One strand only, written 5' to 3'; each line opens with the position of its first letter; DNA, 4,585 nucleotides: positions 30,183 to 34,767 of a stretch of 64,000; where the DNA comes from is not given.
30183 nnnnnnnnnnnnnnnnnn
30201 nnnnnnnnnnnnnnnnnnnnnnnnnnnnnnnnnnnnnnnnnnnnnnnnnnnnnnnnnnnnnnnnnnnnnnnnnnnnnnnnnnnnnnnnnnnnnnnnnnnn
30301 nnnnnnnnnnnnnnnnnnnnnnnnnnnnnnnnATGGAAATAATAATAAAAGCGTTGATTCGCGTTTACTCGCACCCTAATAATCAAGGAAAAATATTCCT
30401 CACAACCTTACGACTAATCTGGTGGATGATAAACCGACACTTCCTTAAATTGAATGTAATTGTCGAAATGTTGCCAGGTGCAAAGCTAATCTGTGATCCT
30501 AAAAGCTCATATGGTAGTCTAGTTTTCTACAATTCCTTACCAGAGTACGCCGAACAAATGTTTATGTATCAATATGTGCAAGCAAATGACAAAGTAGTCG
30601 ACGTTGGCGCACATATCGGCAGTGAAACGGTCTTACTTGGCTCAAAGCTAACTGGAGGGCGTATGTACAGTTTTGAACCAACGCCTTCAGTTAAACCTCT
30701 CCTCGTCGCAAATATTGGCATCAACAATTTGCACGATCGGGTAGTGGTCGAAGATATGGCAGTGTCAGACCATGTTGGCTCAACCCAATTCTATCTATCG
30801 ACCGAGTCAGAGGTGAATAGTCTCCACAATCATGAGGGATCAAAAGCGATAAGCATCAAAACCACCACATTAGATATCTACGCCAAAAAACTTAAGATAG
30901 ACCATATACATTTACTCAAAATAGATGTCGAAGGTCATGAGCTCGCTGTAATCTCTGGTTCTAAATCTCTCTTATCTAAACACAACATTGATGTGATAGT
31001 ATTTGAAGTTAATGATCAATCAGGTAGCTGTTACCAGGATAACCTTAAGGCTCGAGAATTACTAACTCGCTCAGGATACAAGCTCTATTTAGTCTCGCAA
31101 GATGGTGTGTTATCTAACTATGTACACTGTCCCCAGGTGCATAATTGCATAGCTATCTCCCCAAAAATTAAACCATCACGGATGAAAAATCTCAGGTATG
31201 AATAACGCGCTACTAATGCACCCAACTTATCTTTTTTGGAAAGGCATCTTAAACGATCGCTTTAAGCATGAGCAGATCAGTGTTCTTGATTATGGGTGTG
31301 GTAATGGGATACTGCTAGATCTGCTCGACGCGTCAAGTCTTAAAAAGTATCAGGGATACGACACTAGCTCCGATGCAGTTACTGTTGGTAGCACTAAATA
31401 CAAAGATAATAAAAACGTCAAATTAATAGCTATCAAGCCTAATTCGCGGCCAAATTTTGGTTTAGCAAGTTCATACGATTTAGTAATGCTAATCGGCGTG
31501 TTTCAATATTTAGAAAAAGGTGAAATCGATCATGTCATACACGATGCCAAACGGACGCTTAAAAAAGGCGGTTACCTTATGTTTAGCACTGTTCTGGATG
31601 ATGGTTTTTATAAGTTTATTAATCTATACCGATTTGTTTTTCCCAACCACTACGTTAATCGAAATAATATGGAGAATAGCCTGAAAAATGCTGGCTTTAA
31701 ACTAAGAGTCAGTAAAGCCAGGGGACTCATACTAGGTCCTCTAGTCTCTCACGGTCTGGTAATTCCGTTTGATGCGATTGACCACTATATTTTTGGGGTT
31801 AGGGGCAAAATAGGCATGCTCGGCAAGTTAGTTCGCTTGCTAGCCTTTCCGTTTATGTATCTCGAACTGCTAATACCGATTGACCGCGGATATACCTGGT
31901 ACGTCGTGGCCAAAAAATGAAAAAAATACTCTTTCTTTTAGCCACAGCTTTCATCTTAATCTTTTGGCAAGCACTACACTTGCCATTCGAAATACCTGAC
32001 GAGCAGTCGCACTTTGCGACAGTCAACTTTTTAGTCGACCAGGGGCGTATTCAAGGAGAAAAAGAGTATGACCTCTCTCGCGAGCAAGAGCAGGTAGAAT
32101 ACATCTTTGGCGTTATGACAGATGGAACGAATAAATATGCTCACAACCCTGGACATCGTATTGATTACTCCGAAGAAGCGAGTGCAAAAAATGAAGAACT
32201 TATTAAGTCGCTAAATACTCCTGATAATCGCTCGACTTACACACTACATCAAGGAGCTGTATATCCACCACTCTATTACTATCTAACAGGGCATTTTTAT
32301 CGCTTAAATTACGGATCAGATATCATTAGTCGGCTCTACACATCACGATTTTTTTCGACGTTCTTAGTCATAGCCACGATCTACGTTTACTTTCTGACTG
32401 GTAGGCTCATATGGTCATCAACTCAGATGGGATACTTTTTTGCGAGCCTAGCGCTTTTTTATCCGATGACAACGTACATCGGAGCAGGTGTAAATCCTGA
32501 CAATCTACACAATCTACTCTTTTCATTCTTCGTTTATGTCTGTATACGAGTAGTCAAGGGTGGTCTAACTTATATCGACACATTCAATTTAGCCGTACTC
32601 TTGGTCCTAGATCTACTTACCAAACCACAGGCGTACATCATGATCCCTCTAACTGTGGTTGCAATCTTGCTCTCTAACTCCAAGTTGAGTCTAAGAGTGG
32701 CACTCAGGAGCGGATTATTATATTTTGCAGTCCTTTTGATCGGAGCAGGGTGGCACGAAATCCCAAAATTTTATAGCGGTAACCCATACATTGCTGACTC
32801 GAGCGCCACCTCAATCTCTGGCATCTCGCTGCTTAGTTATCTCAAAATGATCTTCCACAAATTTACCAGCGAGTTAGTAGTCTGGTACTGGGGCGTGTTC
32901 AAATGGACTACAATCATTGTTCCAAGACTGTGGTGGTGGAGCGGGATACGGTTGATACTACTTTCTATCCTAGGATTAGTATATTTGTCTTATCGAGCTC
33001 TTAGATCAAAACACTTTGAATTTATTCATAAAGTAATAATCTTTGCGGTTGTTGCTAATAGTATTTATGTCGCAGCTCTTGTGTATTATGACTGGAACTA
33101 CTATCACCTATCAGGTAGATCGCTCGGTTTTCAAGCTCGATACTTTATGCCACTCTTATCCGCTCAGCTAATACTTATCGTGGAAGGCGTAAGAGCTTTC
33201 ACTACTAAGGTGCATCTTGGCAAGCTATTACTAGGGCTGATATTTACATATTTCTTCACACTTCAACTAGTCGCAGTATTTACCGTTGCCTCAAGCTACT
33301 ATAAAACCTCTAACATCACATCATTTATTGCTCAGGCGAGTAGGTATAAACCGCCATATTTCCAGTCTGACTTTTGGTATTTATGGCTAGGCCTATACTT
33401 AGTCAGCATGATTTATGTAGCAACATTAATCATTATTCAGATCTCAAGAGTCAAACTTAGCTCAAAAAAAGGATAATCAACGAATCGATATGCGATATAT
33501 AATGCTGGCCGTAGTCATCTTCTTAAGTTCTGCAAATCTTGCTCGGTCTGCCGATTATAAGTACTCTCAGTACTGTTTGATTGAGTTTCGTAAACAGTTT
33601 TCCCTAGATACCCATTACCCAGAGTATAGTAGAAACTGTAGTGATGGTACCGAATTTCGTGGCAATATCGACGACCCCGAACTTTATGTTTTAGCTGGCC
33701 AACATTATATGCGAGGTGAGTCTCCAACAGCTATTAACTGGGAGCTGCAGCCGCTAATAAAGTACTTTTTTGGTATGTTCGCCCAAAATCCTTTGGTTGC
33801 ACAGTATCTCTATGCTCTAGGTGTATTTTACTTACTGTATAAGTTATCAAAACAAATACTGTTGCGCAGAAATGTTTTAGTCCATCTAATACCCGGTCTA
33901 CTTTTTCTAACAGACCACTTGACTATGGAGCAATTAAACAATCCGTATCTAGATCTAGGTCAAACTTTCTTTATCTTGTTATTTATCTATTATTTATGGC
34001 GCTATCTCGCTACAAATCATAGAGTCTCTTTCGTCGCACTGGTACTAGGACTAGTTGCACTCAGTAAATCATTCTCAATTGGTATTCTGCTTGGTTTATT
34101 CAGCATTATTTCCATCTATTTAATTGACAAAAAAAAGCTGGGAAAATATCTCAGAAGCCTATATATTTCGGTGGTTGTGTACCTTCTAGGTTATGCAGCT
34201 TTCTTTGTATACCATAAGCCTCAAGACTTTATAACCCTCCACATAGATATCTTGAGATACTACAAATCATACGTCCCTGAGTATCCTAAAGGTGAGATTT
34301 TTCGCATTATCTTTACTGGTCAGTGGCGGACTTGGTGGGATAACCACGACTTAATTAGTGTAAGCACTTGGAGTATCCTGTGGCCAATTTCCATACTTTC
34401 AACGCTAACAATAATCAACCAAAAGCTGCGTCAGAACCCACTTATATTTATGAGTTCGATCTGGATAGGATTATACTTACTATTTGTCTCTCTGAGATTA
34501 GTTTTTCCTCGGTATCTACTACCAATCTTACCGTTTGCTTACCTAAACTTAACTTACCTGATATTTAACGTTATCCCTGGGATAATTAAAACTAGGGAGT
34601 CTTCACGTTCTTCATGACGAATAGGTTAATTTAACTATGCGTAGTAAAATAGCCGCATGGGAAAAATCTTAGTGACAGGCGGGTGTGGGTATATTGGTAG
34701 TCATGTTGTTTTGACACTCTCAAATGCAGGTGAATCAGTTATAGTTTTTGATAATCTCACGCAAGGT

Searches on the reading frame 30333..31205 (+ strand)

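Call 6: search_protein_families(library=pfam, proteins=[window:30333-31205:+], max_evalue=0.001)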
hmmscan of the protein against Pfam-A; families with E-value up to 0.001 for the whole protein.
window:30333-31205:+ (290 aa): 2 families
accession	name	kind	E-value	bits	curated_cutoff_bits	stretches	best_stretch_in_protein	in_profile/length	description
PF05050.19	Methyltransf_21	-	1.2e-23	84.5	22.7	1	90-251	1-173/173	Methyltransferase FkbM domain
PF02475.24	TRM5-TYW2_MTfase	-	1.2e-05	25.8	28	1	67-144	19-96/164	TRM5/TYW2 methyltransferase domain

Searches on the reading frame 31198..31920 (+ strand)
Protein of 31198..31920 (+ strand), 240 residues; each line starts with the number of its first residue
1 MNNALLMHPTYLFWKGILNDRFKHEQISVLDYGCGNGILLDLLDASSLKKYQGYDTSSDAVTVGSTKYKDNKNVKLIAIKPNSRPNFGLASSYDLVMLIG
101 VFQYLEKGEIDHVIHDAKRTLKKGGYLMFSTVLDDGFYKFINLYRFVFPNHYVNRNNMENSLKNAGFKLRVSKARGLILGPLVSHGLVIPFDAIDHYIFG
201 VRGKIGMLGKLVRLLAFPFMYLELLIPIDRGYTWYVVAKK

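Call 6: search_protein_families(library=pfam, proteins=[window:31198-31920:+], max_evalue=0.001)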
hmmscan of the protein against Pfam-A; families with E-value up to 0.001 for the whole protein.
window:31198-31920:+ (240 aa): 8 families
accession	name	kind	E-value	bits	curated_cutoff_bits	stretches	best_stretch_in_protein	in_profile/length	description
PF13489.12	Methyltransf_23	-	3.9e-15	56.4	27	1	24-169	21-161/164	Methyltransferase domain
PF08242.18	Methyltransf_12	-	2.4e-11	44.6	30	1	30-127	1-98/98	Methyltransferase domain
PF13649.12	Methyltransf_25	-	3.9e-11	43.9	27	1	29-125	1-97/97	Methyltransferase domain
PF08241.18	Methyltransf_11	-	3.8e-10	40.7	21.2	1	30-129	1-95/95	Methyltransferase domain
PF13847.12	Methyltransf_31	-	2.2e-08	34.3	27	1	24-132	2-112/145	Methyltransferase domain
PF06325.19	PrmA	-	7.7e-07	29.3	22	1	20-140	156-269/296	Ribosomal protein L11 methyltransferase (PrmA)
PF03848.20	TehB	-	3.3e-06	27.1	20.4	1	28-135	33-138/193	Tellurite resistance protein TehB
PF05175.20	MTS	-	1.5e-05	25.1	23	1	23-129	28-138/170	Methyltransferase small domain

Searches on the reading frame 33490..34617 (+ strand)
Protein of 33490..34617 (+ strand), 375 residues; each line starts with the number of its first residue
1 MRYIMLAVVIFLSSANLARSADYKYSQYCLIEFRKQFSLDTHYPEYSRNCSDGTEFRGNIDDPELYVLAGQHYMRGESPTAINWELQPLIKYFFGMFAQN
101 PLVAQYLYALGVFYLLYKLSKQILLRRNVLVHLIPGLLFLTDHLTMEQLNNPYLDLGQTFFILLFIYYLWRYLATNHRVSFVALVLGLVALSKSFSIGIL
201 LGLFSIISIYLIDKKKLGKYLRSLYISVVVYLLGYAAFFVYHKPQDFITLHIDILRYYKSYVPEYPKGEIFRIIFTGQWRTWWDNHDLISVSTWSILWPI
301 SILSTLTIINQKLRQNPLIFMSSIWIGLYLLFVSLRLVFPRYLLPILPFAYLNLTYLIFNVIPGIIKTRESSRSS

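Call 6: search_protein_families(library=pfam, proteins=[window:33490-34617:+], max_evalue=0.001)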
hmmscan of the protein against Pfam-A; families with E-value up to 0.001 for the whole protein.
window:33490-34617:+ (375 aa): 0 families

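Call 57: search_protein_families(library=ncbifam, proteins=[window:33490-34617:+], max_evalue=0.001)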
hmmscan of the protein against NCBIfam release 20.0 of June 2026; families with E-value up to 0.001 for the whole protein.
window:33490-34617:+ (375 aa): 0 families

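Call 72: search_solved_structures(query=window:33490-34614:+, max_evalue=1)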
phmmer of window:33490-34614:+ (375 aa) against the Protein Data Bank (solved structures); distinct sequences matched with E-value up to 1: 0.
